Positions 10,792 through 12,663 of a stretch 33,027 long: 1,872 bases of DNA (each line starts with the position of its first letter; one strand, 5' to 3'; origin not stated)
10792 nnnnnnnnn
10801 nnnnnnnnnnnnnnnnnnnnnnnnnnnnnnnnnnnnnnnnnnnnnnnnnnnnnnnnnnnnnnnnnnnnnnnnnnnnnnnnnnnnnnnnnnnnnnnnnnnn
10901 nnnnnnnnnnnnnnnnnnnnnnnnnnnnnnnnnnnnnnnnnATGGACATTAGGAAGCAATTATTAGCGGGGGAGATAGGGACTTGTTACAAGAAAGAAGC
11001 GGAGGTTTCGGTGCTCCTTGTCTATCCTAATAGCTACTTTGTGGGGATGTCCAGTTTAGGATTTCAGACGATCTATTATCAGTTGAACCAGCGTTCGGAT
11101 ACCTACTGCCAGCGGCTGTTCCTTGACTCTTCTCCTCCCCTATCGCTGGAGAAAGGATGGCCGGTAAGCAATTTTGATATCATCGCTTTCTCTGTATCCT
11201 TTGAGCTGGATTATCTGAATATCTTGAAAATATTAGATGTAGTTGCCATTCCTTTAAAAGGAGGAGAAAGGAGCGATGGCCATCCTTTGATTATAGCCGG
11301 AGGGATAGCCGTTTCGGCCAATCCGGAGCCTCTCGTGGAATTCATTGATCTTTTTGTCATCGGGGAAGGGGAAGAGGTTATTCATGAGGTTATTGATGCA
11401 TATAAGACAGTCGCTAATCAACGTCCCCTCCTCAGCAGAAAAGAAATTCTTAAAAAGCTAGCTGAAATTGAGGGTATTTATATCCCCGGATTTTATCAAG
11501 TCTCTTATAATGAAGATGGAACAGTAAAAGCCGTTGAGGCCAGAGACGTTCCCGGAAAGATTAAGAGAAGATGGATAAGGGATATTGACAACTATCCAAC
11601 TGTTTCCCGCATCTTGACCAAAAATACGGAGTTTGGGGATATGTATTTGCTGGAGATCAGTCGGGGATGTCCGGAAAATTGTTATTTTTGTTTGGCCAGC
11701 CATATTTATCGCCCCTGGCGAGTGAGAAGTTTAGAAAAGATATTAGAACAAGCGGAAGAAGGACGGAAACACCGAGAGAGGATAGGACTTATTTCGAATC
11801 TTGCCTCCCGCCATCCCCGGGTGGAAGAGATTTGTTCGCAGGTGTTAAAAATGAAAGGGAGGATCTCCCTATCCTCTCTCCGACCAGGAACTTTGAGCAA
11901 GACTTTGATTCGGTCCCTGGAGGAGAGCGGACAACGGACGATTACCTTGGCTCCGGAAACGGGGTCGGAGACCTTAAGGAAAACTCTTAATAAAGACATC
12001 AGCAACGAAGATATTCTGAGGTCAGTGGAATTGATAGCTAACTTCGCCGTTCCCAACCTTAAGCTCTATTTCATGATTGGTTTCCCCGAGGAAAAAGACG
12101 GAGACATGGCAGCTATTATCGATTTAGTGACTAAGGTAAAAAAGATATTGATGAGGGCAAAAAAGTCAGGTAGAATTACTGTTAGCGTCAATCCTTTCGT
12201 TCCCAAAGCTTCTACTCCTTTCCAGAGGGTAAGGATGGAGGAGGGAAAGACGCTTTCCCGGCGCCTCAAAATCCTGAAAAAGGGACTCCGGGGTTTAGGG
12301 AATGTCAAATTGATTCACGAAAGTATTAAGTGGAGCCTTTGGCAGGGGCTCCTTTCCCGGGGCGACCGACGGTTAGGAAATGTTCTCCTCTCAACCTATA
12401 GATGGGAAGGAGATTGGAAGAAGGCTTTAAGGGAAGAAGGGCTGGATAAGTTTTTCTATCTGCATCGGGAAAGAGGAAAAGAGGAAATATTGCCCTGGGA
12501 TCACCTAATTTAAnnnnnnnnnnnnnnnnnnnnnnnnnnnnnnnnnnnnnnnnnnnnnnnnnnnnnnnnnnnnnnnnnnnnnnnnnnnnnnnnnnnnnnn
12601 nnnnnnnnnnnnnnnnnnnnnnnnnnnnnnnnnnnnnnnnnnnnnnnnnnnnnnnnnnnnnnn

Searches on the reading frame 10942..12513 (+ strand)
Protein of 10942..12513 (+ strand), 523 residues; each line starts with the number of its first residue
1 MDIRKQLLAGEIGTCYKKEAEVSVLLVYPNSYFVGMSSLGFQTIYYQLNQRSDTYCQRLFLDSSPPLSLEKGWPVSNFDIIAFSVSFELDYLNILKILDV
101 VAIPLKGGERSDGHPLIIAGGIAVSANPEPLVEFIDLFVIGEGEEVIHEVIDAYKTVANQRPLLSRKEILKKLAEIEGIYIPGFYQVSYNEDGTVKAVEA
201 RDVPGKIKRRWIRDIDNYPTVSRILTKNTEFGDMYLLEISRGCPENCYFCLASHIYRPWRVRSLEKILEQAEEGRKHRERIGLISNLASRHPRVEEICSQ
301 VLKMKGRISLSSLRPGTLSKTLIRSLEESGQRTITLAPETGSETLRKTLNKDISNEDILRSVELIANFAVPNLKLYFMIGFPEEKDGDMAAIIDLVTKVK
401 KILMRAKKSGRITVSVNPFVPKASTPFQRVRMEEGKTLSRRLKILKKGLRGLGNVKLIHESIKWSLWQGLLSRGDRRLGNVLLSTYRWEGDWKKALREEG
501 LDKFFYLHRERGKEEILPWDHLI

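Call 13: search_protein_families(library=pfam, proteins=[window:10942-12513:+])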
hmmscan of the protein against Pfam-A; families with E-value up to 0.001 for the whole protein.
window:10942-12513:+ (523 aa): 3 families
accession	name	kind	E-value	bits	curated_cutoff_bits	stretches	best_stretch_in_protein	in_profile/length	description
PF19864.5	Radical_SAM_N2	-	5.3e-44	149.8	29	1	40-182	1-151/151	Radical SAM proteins, N-terminal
PF04055.27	Radical_SAM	-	9.3e-23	81.6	29.5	1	238-396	2-166/166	Radical SAM superfamily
PF02310.24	B12-binding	-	0.00072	19.8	32.1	0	77-150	51-120/121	B12 binding domain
